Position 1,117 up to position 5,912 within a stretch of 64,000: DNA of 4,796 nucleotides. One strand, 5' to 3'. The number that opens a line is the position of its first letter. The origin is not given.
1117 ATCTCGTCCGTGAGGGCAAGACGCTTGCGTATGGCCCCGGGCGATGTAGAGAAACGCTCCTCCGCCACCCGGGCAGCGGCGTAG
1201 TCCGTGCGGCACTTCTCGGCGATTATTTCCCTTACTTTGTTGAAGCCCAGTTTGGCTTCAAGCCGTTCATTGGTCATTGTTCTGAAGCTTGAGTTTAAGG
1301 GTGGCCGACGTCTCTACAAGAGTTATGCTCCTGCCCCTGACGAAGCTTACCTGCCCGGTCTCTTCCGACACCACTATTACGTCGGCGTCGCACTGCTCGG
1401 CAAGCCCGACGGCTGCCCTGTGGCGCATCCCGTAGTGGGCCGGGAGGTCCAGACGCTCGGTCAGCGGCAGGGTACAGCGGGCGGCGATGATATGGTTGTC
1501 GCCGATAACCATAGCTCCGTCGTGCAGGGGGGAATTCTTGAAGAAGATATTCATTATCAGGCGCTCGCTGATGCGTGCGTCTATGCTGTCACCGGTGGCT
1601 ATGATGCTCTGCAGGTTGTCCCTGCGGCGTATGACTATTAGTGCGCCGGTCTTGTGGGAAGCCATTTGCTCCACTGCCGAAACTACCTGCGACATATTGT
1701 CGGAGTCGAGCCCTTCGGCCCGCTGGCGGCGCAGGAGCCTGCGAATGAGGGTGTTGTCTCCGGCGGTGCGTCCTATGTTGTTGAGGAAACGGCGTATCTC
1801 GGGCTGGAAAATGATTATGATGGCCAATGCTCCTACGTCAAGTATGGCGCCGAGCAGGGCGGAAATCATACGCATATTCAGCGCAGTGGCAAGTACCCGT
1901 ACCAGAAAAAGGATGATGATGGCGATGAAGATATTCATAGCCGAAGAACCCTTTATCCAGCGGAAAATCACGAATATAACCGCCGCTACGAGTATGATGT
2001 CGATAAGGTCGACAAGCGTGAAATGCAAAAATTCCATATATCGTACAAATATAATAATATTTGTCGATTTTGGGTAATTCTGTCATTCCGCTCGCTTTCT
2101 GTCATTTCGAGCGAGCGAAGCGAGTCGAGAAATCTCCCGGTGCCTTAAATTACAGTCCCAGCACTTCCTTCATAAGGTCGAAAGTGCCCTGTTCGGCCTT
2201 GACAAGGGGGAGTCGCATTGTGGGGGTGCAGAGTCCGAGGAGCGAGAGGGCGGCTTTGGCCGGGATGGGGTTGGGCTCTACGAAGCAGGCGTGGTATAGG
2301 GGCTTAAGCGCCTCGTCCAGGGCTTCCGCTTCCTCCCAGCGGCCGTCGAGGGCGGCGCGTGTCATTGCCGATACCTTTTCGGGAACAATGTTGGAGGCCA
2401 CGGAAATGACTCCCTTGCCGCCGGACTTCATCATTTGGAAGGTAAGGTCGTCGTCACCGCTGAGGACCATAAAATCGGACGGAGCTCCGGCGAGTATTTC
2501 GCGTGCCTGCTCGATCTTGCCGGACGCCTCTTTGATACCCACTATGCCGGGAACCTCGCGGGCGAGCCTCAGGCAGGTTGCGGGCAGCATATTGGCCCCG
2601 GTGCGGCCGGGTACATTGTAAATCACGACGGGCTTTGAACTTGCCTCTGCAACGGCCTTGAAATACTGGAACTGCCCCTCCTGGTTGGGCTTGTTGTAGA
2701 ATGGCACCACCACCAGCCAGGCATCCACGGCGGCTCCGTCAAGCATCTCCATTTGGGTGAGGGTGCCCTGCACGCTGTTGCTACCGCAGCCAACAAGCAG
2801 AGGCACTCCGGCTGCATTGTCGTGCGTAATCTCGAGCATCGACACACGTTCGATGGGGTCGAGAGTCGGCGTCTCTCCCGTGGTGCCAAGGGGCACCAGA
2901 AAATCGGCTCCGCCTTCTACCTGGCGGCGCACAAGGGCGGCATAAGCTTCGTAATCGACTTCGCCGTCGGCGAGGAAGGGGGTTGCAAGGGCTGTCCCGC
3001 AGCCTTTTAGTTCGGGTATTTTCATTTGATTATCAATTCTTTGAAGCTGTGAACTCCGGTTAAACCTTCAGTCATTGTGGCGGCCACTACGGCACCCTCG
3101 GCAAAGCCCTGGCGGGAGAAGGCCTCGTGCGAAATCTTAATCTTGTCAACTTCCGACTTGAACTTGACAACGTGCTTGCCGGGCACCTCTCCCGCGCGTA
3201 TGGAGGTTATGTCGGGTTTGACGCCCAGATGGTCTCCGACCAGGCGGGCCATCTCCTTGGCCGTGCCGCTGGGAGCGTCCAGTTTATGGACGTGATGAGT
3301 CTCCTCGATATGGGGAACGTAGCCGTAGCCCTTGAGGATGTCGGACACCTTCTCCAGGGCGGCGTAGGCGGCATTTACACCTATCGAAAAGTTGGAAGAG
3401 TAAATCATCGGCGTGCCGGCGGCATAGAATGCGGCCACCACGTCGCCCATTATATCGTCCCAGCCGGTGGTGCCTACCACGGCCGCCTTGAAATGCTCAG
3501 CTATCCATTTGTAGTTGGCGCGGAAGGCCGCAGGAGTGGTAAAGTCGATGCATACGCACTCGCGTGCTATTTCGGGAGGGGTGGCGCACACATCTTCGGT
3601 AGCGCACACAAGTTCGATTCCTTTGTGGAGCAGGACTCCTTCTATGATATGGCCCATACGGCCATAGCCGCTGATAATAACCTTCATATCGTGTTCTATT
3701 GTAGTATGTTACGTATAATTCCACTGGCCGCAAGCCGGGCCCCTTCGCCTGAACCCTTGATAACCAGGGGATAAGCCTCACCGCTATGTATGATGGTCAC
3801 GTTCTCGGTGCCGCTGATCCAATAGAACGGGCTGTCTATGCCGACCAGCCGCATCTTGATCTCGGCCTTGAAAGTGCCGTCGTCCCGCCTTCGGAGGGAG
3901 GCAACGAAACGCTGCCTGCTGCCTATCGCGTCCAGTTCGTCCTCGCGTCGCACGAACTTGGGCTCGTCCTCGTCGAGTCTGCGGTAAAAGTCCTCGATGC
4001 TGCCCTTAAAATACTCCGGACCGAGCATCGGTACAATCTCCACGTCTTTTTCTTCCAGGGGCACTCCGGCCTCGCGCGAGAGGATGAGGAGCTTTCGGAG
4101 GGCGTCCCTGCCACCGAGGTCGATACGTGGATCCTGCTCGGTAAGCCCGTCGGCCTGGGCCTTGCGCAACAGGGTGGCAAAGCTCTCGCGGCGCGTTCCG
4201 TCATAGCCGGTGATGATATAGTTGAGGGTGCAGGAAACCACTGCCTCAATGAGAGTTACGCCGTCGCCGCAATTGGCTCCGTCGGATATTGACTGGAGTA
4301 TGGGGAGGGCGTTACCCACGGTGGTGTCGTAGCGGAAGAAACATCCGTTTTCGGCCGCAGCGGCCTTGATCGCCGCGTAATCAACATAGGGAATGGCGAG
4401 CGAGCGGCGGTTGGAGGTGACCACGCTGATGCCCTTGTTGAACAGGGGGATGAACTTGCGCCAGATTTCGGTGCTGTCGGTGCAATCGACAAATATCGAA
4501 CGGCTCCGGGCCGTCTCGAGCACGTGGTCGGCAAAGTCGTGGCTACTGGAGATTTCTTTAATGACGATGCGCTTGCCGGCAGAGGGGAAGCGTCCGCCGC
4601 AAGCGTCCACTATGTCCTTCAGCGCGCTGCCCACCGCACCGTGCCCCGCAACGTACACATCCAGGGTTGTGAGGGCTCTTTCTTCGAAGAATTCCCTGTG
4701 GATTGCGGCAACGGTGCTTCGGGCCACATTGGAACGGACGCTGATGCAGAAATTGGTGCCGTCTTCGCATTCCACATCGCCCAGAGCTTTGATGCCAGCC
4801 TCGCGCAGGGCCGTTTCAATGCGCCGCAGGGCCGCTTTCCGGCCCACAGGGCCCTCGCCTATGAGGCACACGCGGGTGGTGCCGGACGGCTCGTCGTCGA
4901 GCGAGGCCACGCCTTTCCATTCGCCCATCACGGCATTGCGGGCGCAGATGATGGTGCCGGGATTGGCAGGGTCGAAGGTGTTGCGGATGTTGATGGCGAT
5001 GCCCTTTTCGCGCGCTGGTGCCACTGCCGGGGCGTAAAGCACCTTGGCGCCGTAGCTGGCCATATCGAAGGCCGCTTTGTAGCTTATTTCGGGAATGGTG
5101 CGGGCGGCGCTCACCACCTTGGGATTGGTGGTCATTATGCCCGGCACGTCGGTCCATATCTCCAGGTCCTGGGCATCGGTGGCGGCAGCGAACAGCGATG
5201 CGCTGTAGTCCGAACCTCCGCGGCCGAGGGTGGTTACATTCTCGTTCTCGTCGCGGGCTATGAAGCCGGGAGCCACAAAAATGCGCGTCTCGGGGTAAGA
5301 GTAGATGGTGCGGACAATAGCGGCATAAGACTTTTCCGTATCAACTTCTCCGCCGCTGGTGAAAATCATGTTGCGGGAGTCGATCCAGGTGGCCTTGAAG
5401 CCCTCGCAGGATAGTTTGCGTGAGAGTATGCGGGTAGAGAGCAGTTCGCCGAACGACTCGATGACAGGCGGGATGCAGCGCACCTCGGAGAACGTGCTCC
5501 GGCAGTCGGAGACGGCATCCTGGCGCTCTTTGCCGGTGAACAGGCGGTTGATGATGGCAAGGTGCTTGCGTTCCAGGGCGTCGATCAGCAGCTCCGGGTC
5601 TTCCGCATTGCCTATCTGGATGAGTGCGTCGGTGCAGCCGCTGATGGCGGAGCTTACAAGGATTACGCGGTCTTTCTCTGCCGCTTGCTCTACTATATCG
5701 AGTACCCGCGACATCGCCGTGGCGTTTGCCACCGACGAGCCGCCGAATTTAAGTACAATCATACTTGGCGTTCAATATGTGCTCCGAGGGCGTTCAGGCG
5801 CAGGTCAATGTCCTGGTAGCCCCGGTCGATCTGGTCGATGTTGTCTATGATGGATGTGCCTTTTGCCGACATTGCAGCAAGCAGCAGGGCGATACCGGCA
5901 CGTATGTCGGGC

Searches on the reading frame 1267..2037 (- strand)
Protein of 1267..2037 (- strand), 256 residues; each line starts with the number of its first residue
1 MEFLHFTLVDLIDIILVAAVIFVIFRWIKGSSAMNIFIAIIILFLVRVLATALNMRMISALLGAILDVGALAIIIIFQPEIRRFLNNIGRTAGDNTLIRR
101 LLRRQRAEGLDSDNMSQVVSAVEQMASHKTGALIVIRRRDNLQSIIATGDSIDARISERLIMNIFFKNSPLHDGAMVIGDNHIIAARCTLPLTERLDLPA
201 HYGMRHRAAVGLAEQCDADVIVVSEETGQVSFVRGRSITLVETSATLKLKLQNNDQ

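Call 34: search_protein_families(library=pfam, proteins=[window:1267-2037:-], max_evalue=0.001)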
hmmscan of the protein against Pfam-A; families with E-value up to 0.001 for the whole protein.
window:1267-2037:- (256 aa): 2 families
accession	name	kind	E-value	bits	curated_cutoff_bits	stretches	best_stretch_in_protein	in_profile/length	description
PF02457.21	DAC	-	1.3e-41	141.4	27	1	120-235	2-116/119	DisA bacterial checkpoint controller nucleotide-binding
PF19293.4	CdaA_N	-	2.1e-16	60.3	23.8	1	3-81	2-81/81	CdaA N-terminal transmembrane domain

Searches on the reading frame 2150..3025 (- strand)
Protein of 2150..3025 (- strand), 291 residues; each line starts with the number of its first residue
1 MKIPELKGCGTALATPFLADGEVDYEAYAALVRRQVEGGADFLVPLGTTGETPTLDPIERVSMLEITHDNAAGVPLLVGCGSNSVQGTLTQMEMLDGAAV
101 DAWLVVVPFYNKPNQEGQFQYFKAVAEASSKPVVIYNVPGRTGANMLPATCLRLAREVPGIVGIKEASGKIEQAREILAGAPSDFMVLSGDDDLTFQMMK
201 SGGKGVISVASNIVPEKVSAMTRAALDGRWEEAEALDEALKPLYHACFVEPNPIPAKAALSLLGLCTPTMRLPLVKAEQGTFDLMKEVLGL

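Call 34: search_protein_families(library=pfam, proteins=[window:2150-3025:-], max_evalue=0.001)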
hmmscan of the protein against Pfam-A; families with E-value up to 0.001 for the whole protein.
window:2150-3025:- (291 aa): 1 family
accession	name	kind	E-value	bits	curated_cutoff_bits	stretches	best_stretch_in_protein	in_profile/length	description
PF00701.28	DHDPS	-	2.5e-77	259.9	22.1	1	6-279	2-276/289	Dihydrodipicolinate synthetase family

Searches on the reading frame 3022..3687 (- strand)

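Call 34: search_protein_families(library=pfam, proteins=[window:3022-3687:-], max_evalue=0.001)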
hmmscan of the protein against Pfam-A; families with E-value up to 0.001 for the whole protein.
window:3022-3687:- (221 aa): 2 families
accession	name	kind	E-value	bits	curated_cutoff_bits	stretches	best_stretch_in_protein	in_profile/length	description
PF05173.19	DapB_C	-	7.7e-27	94.2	27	1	103-217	1-119/121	Dihydrodipicolinate reductase, C-terminus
PF01113.26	DapB_N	-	1.9e-14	54.2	25.6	1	1-100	1-124/124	Dihydrodipicolinate reductase, N-terminus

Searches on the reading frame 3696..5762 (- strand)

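Call 34: search_protein_families(library=pfam, proteins=[window:3696-5762:-], max_evalue=0.001)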
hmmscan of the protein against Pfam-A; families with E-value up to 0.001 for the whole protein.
window:3696-5762:- (688 aa): 3 families
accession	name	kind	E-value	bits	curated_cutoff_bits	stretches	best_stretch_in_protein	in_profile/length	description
PF00696.33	AA_kinase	-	4.3e-41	141.6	24.9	1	1-261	2-234/234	Amino acid kinase family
PF00742.24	Homoserine_dh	-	4.1e-32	111.8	22.9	1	487-687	1-173/173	Homoserine dehydrogenase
PF03447.22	NAD_binding_3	-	0.00056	21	24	0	414-478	53-115/116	Homoserine dehydrogenase, NAD binding domain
